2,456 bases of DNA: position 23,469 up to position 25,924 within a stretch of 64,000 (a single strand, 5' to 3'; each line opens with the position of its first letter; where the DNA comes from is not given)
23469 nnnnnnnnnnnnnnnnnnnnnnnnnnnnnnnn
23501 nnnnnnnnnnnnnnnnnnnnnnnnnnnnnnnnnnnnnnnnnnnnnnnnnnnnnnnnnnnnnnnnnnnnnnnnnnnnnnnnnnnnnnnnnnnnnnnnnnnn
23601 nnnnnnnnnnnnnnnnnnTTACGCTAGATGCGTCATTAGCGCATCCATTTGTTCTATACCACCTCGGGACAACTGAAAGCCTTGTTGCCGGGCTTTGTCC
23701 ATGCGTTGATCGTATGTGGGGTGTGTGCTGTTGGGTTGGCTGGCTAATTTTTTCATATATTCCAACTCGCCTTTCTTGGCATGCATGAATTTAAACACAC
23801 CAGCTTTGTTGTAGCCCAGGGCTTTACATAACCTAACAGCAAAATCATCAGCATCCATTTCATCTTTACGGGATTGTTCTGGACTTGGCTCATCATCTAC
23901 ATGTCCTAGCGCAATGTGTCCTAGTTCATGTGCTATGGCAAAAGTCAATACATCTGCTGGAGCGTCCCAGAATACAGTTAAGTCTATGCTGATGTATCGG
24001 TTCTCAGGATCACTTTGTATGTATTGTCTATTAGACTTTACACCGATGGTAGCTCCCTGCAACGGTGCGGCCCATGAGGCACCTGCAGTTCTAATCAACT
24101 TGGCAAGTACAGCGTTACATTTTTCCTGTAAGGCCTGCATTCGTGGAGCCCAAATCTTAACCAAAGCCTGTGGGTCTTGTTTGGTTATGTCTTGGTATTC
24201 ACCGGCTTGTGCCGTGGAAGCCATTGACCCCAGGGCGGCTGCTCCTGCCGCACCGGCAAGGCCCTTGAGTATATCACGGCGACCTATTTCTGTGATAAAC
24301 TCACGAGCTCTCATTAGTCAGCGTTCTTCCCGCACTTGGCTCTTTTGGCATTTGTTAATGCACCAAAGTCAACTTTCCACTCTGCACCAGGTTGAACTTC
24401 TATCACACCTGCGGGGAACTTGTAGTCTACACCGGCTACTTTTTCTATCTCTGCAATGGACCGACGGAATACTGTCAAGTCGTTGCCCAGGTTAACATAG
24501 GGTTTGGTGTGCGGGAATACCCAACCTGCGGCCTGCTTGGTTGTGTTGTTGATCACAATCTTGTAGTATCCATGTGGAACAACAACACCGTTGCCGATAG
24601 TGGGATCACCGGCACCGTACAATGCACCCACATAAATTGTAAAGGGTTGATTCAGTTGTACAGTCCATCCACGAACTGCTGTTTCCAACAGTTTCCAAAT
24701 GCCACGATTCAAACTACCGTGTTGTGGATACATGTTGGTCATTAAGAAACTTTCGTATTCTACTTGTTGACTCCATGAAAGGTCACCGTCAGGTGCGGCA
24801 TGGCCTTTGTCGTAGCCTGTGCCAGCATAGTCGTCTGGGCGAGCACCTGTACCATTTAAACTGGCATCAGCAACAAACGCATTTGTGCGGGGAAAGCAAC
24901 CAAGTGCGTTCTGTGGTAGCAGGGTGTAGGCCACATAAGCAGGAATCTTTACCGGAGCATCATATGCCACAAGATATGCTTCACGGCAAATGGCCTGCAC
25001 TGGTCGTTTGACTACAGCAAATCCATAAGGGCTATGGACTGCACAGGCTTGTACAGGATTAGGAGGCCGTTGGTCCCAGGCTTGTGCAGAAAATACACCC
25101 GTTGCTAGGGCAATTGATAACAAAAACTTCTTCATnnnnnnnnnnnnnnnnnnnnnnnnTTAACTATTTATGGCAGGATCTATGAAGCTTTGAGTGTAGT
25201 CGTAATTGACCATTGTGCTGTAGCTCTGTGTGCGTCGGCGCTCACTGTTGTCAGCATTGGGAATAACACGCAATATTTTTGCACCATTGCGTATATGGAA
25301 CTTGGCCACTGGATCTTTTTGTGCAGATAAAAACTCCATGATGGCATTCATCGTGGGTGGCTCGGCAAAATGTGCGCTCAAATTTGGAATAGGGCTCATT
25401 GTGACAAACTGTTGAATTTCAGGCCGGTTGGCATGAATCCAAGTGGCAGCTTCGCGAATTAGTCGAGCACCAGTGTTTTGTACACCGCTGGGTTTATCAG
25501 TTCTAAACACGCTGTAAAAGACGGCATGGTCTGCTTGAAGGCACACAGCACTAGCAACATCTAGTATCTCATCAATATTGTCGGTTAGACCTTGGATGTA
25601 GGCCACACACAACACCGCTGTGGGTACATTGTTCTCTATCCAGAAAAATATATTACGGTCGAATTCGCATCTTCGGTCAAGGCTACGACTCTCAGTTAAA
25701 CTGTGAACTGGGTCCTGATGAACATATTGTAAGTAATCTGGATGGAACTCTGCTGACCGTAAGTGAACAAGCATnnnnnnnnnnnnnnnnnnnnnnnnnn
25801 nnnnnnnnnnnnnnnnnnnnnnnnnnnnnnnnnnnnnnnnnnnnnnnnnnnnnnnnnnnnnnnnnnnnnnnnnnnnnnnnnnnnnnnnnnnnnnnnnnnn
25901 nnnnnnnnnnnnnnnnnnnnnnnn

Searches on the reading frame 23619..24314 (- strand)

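Call 42: search_protein_families(library=pfam, proteins=[window:23619-24314:-], max_evalue=0.001)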
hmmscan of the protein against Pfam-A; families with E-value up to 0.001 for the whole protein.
window:23619-24314:- (231 aa): 2 families
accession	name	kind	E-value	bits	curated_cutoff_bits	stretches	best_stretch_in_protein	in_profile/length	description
PF01435.24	Peptidase_M48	-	3.7e-09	37.1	20.3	1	148-209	136-183/186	Peptidase family M48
PF10518.14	TAT_signal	-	5.6e-05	23.3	22.7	1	10-29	2-21/21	TAT (twin-arginine translocation) pathway signal sequence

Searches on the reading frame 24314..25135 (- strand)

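Call 42: search_protein_families(library=pfam, proteins=[window:24314-25135:-], max_evalue=0.001)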
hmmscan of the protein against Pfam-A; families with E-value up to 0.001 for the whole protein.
window:24314-25135:- (273 aa): 1 family
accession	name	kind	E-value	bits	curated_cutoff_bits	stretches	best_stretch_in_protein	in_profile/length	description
PF01223.29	Endonuclease_NS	-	3.2e-38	132.1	23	1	48-239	18-217/223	DNA/RNA non-specific endonuclease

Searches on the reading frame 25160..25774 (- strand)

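Call 42: search_protein_families(library=pfam, proteins=[window:25160-25774:-], max_evalue=0.001)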
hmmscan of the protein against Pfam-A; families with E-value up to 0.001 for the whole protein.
window:25160-25774:- (204 aa): 1 family
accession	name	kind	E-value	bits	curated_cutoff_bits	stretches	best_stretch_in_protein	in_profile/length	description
PF05292.17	MCD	-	4.4e-28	99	23.2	2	21-144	24-152/253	Malonyl-CoA decarboxylase C-terminal domain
